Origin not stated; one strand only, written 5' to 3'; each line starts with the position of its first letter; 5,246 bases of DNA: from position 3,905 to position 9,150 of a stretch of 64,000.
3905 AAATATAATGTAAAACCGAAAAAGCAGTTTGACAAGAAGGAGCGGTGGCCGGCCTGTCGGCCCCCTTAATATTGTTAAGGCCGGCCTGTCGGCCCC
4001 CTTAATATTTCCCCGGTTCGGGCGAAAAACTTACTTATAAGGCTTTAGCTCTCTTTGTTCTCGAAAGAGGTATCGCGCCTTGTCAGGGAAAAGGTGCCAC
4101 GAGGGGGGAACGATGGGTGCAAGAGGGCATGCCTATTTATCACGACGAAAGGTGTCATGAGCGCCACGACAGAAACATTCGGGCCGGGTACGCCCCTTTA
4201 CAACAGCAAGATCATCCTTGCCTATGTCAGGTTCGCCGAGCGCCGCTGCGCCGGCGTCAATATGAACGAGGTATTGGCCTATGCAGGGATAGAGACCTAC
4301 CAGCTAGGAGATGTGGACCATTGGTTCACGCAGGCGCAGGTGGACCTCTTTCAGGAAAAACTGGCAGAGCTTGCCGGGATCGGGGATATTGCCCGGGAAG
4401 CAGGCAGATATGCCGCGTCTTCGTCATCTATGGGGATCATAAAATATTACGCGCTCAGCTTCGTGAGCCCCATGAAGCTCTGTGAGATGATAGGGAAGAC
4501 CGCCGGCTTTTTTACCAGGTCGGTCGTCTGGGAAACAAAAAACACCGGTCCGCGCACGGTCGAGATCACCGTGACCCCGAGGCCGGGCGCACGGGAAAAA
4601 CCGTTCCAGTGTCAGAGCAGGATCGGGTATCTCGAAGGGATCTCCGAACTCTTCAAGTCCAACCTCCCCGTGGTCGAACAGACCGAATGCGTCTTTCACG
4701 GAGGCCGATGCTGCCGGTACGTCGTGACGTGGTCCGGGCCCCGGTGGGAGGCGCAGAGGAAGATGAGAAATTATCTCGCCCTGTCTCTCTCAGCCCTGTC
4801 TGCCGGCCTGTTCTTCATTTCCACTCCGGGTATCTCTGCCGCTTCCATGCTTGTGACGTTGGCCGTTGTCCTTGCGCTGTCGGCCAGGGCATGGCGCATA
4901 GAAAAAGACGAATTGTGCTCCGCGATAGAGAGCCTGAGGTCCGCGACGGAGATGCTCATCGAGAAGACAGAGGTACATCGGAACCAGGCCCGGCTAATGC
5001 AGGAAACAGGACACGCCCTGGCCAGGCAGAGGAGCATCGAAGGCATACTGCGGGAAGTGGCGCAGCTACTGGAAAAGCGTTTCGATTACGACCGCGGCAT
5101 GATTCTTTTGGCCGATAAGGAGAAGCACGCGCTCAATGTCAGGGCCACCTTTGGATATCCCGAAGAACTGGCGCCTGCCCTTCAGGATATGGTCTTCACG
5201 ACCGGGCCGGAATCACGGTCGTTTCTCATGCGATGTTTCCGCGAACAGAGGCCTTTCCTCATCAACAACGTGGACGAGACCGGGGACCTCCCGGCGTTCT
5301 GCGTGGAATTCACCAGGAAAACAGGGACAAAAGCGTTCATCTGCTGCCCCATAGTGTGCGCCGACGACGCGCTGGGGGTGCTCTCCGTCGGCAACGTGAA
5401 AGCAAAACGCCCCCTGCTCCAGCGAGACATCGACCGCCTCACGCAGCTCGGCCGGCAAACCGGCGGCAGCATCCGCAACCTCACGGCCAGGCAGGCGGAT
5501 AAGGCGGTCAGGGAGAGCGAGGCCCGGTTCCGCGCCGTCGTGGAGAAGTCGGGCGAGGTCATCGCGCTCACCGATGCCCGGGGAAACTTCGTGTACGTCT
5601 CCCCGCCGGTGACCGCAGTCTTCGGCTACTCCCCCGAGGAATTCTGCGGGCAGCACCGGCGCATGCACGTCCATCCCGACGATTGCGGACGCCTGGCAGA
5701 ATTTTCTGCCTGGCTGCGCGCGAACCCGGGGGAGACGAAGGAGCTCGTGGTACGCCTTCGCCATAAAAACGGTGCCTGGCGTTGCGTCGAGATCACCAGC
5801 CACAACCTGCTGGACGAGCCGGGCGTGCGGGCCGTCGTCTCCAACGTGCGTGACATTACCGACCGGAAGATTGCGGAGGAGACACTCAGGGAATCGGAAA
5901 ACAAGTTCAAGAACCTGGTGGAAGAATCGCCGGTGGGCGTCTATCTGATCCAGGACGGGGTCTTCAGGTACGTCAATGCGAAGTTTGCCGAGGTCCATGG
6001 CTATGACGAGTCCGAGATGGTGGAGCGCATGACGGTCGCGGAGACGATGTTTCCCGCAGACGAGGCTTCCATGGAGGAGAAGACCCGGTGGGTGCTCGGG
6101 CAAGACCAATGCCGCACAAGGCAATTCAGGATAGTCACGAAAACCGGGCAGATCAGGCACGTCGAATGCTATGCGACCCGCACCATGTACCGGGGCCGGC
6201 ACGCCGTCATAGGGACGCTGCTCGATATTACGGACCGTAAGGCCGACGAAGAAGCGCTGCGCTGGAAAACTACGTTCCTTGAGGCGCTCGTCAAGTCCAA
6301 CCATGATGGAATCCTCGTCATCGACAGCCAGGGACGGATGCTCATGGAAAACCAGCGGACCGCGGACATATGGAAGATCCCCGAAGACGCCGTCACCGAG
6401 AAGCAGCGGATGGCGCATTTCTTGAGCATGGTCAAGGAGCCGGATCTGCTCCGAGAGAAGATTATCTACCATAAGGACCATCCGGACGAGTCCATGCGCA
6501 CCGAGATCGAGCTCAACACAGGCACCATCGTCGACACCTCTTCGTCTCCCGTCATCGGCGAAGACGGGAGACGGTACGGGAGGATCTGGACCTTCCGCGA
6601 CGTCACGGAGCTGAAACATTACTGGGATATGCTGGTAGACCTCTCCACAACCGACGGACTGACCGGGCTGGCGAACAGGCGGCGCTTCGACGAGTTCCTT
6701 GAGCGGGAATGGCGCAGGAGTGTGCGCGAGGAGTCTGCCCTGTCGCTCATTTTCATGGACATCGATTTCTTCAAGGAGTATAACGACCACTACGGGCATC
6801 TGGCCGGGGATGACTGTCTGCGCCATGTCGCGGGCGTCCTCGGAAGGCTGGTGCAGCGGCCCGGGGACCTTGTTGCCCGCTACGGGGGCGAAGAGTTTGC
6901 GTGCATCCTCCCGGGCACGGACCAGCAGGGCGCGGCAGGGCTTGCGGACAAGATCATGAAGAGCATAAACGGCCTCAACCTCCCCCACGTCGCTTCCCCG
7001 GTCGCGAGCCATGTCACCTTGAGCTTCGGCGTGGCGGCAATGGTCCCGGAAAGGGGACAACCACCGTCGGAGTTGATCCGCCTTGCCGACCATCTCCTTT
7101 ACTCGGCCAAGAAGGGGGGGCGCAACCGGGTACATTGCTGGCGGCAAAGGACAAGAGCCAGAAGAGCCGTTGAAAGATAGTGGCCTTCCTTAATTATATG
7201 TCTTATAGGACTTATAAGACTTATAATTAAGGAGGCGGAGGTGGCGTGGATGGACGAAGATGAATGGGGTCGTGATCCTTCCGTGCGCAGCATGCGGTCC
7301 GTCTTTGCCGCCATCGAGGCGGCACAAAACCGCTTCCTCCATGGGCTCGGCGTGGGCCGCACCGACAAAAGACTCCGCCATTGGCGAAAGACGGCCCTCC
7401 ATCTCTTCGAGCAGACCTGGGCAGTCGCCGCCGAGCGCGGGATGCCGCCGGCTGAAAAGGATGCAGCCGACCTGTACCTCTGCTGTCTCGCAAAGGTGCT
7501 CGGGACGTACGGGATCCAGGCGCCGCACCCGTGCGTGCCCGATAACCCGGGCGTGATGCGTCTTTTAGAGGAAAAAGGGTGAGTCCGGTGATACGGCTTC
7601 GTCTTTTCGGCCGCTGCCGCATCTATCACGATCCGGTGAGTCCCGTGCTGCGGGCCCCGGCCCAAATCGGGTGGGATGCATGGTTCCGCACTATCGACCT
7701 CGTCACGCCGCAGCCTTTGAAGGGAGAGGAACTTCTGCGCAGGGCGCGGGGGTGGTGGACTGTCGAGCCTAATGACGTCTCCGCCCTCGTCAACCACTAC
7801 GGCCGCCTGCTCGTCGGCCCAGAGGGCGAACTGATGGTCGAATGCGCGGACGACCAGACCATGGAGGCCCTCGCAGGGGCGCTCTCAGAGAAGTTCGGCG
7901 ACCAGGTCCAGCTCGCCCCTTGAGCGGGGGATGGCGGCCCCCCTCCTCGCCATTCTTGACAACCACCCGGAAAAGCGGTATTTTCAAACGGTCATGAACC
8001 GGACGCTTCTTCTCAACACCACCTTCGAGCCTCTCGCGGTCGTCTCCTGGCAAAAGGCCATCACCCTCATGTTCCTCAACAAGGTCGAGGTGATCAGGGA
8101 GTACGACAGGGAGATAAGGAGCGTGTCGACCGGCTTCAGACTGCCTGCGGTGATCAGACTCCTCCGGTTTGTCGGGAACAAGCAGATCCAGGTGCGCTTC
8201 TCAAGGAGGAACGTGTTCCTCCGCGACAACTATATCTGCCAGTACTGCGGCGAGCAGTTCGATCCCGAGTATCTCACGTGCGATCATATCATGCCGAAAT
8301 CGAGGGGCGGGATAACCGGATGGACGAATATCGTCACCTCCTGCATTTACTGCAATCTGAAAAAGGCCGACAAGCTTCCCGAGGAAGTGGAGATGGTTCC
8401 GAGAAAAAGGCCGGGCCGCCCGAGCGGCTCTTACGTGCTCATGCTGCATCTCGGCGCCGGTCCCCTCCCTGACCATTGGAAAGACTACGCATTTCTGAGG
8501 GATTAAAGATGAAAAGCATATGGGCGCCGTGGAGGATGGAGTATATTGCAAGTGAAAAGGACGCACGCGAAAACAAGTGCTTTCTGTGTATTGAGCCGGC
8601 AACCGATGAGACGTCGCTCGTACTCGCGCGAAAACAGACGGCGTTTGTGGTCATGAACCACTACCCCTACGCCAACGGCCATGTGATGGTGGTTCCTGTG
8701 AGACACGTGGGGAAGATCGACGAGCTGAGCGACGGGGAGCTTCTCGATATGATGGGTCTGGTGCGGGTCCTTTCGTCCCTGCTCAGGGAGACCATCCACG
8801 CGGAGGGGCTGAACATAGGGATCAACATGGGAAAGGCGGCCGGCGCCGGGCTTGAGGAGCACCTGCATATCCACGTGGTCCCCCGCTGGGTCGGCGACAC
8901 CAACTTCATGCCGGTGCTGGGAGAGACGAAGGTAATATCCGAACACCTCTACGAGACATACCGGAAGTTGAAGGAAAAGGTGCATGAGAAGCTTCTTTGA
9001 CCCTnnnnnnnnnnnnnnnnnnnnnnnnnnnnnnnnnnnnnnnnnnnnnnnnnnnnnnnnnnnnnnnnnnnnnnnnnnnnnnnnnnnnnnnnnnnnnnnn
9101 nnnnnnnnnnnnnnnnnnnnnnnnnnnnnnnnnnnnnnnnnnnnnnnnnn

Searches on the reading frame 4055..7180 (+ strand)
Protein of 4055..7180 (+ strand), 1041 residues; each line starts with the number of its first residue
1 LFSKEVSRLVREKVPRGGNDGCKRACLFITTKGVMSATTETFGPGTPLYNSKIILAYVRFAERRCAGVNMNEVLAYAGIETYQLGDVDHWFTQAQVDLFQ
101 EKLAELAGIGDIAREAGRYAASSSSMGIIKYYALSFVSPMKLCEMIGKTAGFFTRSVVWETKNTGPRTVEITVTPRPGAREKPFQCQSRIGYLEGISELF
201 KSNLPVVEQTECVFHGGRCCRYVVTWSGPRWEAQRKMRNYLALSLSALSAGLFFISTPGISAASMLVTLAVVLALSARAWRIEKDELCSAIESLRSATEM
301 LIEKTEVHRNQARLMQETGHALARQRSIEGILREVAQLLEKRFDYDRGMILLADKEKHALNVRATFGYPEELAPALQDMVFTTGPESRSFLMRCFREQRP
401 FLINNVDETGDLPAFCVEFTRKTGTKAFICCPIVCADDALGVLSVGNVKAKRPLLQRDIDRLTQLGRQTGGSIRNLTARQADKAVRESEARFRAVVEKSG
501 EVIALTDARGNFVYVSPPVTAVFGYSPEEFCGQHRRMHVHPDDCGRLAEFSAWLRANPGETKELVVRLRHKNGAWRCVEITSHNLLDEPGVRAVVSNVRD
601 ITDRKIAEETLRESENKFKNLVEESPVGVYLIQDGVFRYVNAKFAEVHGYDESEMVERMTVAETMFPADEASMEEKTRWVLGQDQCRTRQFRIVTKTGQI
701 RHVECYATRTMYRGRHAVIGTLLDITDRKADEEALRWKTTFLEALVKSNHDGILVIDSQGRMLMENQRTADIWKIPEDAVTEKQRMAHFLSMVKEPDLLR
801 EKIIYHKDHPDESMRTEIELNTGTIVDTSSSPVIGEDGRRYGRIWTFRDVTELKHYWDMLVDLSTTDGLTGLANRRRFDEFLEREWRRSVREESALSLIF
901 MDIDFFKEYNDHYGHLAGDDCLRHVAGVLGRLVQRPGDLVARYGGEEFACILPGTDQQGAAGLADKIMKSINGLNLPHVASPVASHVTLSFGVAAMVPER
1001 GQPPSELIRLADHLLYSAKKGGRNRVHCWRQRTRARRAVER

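Call 25: search_protein_families(library=pfam, proteins=[window:4055-7180:+], max_evalue=0.0001)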
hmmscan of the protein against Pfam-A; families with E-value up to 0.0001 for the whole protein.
window:4055-7180:+ (1041 aa): 9 families
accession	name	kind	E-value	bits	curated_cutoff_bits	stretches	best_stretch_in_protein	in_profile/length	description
PF00990.26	GGDEF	-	1.4e-49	168.4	23.8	1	865-1025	2-161/161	Diguanylate cyclase, GGDEF domain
PF00989.32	PAS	-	1.5e-27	96.2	22.6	2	617-725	2-113/113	PAS fold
PF13426.13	PAS_9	-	1.2e-23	83.8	27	2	503-603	4-103/103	PAS domain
PF08447.18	PAS_3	-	7.3e-23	81.1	25.6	2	513-588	2-78/89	PAS fold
PF08448.16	PAS_4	-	9.7e-20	71.3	23.1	2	497-605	2-109/110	PAS fold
PF13188.13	PAS_8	-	1.8e-15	56.6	21.8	1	616-668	1-49/65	PAS domain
PF01590.32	GAF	-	3.5e-13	50.7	22.4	1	328-472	2-132/133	GAF domain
PF13185.12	GAF_2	-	4.3e-13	50.1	28.6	1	326-470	2-132/136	GAF domain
PF13492.12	GAF_3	-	2.6e-05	25.1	27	1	327-475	1-129/129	GAF domain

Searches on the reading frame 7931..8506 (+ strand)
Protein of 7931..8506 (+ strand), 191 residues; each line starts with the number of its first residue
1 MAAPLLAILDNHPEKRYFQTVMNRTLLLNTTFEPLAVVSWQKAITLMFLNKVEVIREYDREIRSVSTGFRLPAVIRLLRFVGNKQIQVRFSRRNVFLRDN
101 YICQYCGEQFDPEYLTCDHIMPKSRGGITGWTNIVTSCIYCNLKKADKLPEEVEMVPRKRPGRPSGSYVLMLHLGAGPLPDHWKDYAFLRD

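Call 25: search_protein_families(library=pfam, proteins=[window:7931-8506:+], max_evalue=0.0001)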
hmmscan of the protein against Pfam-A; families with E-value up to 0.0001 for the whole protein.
window:7931-8506:+ (191 aa): 2 families
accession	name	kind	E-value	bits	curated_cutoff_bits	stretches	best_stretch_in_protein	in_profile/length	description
PF01844.29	HNH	-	8e-14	52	21.4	1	103-147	1-46/47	HNH endonuclease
PF14279.12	HNH_5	-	4.6e-13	49.3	27.5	1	103-155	1-53/56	HNH endonuclease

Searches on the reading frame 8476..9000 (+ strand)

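Call 25: search_protein_families(library=pfam, proteins=[window:8476-9000:+], max_evalue=0.0001)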
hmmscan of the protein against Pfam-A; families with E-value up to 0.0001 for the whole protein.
window:8476-9000:+ (174 aa): 3 families
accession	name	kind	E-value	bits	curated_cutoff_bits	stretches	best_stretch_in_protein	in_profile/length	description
PF01230.28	HIT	-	1.2e-13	51.9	21.5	1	46-137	5-95/98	HIT domain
PF04677.20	CwfJ_C_1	-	1.3e-07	32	21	1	28-91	7-69/122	Protein similar to CwfJ C-terminus 1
PF11969.13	DcpS_C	-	4.6e-06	27.5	24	1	34-135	1-100/114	Scavenger mRNA decapping enzyme C-term binding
